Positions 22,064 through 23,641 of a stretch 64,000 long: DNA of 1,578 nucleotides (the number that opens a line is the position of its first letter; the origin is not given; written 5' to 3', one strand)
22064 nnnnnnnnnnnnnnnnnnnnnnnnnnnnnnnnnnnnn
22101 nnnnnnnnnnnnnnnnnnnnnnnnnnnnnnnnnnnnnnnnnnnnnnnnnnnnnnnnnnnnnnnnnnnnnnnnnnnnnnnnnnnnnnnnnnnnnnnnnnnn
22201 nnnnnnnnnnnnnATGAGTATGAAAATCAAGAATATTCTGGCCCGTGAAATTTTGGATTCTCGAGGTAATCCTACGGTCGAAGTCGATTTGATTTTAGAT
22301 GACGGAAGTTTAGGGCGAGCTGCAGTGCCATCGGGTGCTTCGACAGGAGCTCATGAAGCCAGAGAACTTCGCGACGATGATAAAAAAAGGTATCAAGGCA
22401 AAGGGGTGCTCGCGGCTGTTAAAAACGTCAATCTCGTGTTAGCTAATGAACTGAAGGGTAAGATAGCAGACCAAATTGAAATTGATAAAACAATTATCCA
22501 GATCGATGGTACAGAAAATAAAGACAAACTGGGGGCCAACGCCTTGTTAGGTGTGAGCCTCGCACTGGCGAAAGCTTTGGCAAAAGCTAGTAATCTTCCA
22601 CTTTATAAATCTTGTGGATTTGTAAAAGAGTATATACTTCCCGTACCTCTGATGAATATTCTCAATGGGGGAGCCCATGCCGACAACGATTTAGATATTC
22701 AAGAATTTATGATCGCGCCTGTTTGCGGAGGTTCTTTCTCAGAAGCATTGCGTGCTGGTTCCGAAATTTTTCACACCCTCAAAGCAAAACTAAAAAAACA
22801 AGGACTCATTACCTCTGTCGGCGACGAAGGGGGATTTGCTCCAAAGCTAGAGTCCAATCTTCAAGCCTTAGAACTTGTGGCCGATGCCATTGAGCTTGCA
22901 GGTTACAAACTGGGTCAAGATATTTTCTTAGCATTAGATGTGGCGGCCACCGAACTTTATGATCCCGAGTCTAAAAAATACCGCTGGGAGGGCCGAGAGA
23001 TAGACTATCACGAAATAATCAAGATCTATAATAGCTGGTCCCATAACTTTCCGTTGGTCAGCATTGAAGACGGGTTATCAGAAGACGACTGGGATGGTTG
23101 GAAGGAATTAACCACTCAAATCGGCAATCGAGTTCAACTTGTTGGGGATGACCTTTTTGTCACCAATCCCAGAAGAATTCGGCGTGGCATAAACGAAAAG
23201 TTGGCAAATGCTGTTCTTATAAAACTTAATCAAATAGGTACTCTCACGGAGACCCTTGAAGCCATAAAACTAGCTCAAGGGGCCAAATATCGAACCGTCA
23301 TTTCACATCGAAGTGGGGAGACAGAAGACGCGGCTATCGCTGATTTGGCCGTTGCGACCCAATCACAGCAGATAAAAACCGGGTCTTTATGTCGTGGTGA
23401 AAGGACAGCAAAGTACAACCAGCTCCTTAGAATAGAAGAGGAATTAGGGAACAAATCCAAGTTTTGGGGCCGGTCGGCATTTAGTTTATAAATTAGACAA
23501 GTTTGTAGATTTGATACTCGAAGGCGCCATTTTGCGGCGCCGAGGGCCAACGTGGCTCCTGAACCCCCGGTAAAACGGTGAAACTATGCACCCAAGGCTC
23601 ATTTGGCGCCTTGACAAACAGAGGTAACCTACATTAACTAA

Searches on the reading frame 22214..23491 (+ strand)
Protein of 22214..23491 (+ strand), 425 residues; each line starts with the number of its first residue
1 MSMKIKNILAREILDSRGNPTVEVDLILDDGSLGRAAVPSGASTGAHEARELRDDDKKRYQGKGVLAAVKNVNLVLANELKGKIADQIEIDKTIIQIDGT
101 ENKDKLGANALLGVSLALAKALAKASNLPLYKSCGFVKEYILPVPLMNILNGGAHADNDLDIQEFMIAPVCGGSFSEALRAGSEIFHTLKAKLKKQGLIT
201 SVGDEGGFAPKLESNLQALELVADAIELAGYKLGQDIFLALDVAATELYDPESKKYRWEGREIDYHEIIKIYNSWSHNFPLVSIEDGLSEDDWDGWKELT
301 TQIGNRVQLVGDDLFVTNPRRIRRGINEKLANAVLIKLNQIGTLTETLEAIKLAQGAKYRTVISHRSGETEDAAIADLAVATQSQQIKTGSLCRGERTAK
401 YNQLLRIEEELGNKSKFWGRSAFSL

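Call 82: search_protein_families(library=pfam, proteins=[window:22214-23491:+], max_evalue=0.0001)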
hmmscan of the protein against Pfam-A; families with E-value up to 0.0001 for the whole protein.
window:22214-23491:+ (425 aa): 3 families
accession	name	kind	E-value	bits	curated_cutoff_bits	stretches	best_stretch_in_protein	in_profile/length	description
PF00113.28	Enolase_C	-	7.8e-121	403.4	21.5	1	140-422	2-292/296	Enolase, C-terminal TIM barrel domain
PF03952.21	Enolase_N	-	2.6e-54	183.3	35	1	5-132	1-129/131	Enolase, N-terminal domain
PF13378.12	MR_MLE_C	-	2.3e-06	27.9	29.4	1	264-392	56-181/219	Enolase C-terminal domain-like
